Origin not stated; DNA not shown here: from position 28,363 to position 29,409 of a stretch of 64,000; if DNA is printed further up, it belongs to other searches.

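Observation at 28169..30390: Low-GC two-gene islet: unrecognisable Q-rich protein plus divergent ParB/Srx-fold protein, with no ParA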

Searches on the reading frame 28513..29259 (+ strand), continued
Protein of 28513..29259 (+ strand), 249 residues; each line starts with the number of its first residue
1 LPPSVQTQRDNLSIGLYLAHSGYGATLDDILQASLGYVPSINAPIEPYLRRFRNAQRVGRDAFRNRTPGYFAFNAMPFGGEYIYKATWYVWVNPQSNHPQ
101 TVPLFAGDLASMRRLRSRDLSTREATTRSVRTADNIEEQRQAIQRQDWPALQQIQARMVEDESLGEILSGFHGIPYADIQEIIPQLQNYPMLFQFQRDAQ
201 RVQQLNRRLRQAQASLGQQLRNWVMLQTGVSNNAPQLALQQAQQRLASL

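Call 63: search_protein_families(library=pfam, alignment_id=A4, max_evalue=0.00001)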
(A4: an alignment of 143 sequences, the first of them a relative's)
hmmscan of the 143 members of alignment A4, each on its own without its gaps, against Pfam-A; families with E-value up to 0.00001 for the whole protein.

A. member 1, L003:5231-6742:+ (504 aa): 1 family
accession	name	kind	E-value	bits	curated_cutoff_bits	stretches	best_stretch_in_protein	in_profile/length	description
PF00474.23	SSF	-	1.6e-73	248.3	22.8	1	39-440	1-406/406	Sodium:solute symporter family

B. families by the number of members that match (of 143 scanned): 128 families (the first 25 are shown)
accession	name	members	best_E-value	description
PF07690.21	MFS_1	5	2.9e-44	Major Facilitator Superfamily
PF13561.12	adh_short_C2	3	5.4e-52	Enoyl-(Acyl carrier protein) reductase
PF00106.31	adh_short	3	2.7e-47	short chain dehydrogenase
PF05977.19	MFS_3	3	2.6e-33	Transmembrane secretion effector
PF05942.16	PaREP1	3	5.8e-14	Archaeal PaREP1/PaREP8 family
PF08659.16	KR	3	1.2e-08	KR domain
PF00580.27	UvrD-helicase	2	2e-87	UvrD/REP helicase N-terminal domain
PF13361.12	UvrD_C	2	7.1e-74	UvrD-like helicase C-terminal domain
PF00202.27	Aminotran_3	2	2e-64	Aminotransferase class-III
PF01555.25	N6_N4_Mtase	2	7.2e-46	DNA methylase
PF00009.33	GTP_EFTU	2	4.2e-40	Elongation factor Tu GTP binding domain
PF02776.23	TPP_enzyme_N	2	3.9e-35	Thiamine pyrophosphate enzyme, N-terminal TPP binding domain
PF00701.28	DHDPS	2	3.3e-34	Dihydrodipicolinate synthetase family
PF13245.12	AAA_19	2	1.2e-23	AAA domain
PF00596.27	Aldolase_II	2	4.5e-23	Class II Aldolase and Adducin N-terminal domain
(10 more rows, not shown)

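Call 72: find_homologous_proteins(query=L030:331-1092:+, max_evalue=0.001)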
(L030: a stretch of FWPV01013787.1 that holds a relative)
Query L030:331-1092:+ (254 aa): 16 proteins with E <= 0.001 among 970 candidates.
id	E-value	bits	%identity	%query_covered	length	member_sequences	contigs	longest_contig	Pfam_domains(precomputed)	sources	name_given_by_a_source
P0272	4.0e-168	575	100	100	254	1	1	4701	-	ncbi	-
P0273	6.5e-126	437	78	96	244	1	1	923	-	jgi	jgi:hypothetical protein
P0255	2.4e-116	406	69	100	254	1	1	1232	-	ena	-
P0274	2.1e-112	393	66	100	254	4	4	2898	-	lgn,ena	-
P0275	6.6e-112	391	67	100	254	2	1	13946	-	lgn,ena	-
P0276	4.9e-109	382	66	99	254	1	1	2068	-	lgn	-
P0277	8.8e-109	381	63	100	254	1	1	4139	-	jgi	jgi:hypothetical protein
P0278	2.3e-106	373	64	100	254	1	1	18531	-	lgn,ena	-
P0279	1.1e-105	371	63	100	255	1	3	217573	-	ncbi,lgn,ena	-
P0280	2.7e-104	366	64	100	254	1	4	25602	-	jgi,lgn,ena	-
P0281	1.3e-103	364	61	100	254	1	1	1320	-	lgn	-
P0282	3.3e-101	356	61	100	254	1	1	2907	-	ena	-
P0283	2.9e-100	353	61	99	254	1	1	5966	-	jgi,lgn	jgi:hypothetical protein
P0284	2.7e-98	347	59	100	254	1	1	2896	-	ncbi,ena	-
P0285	6.4e-95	336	59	100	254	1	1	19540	-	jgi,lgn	jgi:hypothetical protein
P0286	6.9e-90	319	67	83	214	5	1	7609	-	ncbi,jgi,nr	ncbi:MAG: hypothetical protein JRG69_01520 [Deltaproteobacteria bacterium]|nr:hypothetical protein [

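Call 73: find_encoding_contigs(protein=P0279, flank=10000, max_places=2)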
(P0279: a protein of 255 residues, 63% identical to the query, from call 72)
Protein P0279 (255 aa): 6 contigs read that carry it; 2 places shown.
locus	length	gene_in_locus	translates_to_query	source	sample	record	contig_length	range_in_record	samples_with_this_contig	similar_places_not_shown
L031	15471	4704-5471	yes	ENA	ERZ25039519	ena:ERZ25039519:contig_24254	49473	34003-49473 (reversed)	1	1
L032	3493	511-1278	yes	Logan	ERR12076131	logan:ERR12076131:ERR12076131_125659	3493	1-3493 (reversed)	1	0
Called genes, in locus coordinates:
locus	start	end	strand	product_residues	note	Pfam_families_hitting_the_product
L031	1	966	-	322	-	?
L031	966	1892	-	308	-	PF02729:OTCace_N, PF00185:OTCace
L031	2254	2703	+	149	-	PF00011:HSP20, PF17886:ArsA_HSP20 (weak)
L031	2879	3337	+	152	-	PF02915:Rubrerythrin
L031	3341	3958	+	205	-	PF02223:Thymidylate_kin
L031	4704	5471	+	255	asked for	-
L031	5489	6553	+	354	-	PF02195:ParB_N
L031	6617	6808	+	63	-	-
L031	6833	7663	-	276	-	-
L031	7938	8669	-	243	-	-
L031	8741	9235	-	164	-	-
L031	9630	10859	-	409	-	PF13173:AAA_14, PF13635:DUF4143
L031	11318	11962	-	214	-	-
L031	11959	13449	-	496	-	PF02463:SMC_N, PF13175:AAA_15 (weak), PF13304:AAA_21, PF13175:AAA_15 (weak)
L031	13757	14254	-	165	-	-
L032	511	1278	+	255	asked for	-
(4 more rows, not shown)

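Call 74: find_encoding_contigs(protein=P0280, flank=10000, max_places=2)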
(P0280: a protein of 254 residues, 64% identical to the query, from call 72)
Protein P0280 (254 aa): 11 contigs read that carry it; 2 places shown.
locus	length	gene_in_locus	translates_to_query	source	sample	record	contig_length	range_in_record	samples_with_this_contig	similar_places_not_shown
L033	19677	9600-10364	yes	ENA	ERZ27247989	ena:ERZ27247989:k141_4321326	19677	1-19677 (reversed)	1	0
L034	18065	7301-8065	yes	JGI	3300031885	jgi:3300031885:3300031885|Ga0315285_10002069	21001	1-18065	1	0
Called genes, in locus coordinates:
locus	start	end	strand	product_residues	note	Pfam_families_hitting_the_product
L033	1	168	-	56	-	?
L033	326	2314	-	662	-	PF00724:Oxidored_FMN, PF00070:Pyr_redox (weak), PF00890:FAD_binding_2 (weak), PF01266:DAO (weak), PF03486:HI0933_like (weak), PF07992:Pyr_redox_2, PF12831:FAD_oxidored (weak), PF13450:NAD_binding_8, +2 more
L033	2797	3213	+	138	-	PF10543:ORF6N (weak)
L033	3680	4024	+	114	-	PF13560:HTH_31, PF12844:HTH_19, PF13443:HTH_26, PF01381:HTH_3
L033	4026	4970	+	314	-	PF12705:PDDEXK_1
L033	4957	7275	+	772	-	-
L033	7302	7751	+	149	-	-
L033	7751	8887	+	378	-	-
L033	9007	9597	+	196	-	PF13411:MerR_1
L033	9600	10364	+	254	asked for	-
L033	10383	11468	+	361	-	PF02195:ParB_N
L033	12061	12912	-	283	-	PF00005:ABC_tran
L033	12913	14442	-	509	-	PF00158:Sigma54_activat (faint)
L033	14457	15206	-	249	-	PF00528:BPD_transp_1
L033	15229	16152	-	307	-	PF19300:BPD_transp_1_N, PF00528:BPD_transp_1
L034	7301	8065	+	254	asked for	-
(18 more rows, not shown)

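Call 75: find_encoding_contigs(protein=P0286, flank=8000, max_places=2)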
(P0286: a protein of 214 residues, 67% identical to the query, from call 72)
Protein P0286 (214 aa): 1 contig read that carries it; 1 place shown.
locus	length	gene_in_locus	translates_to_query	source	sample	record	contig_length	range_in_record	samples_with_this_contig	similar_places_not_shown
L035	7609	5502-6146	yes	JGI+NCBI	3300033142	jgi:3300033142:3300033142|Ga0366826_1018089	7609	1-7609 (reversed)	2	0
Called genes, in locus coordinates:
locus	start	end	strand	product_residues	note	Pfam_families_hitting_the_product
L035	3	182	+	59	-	?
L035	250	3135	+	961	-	PF02384:N6_Mtase, PF07669:Eco57I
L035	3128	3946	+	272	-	PF23023:Anti-Pycsar_Apyc1 (weak)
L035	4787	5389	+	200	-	PF13411:MerR_1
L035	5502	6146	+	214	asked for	-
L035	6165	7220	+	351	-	PF02195:ParB_N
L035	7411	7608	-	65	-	PF00534:Glycos_transf_1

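Call 84: fold_search(model_id=the predicted structure, library=viral)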
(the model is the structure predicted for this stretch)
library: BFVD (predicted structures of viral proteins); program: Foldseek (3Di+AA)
matches with E <= 10: 280; with E <= 0.001: 0
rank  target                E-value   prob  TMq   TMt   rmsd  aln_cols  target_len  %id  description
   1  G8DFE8                1.2e-01  0.44  0.22  0.30  10.5       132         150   14  (no name in the UniProt tables at hand)
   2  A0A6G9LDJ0            1.7e-01  0.13  0.14  0.22  15.6       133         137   21  (no name in the UniProt tables at hand)
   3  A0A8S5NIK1            2.5e-01  0.75  0.21  0.39   9.4        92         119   16  DUF3489 domain-containing protein [Siphoviridae sp. ctrKX6]
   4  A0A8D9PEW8            2.6e-01  0.12  0.14  0.08  18.1       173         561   14  Uncharacterized protein [Bacteriophage sp.]
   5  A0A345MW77            4.7e-01  0.10  0.14  0.08  19.5       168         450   11  (no name in the UniProt tables at hand)
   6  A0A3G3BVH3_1          5.2e-01  0.05  0.12  0.04  30.3       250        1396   16  Tail tape measure protein [Bacillus phage vB_BcoS-136]
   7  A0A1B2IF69            5.5e-01  0.15  0.15  0.26  10.6        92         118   12  (no name in the UniProt tables at hand)
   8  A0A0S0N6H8            5.9e-01  0.07  0.12  0.10  15.9       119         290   14  Putative terminase small subunit [Pseudomonas phage PaMx28]
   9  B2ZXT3                6.2e-01  0.14  0.13  0.29   9.6        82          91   12  Uncharacterized protein [Ralstonia phage phiRSL1]
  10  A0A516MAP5            6.2e-01  0.09  0.16  0.19  19.6       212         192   10  (no name in the UniProt tables at hand)
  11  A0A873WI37            7.0e-01  0.11  0.10  0.28  12.3        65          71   18  (no name in the UniProt tables at hand)
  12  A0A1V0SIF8            7.4e-01  0.04  0.13  0.08  28.1       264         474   19  Uncharacterized protein [Klosneuvirus KNV1]
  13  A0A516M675            8.8e-01  0.11  0.15  0.10  26.9       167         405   14  (no name in the UniProt tables at hand)
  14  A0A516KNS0            9.9e-01  0.06  0.10  0.14  13.8        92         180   14  (no name in the UniProt tables at hand)
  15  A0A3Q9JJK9            1.1e+00  0.06  0.14  0.07  16.0       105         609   10  (no name in the UniProt tables at hand)
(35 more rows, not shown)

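Call 85: search_dna_similar(query=window:28513-29259:+, collection=plasmids, mode=protein, max_evalue=0.001, max_rows=10)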
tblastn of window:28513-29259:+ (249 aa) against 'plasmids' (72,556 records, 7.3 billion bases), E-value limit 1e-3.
No match.

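Call 86: search_dna_similar(query=window:28513-29259:+, collection=phages, mode=protein, max_evalue=0.001, max_rows=10)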
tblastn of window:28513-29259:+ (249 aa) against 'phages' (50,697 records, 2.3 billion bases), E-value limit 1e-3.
No match.
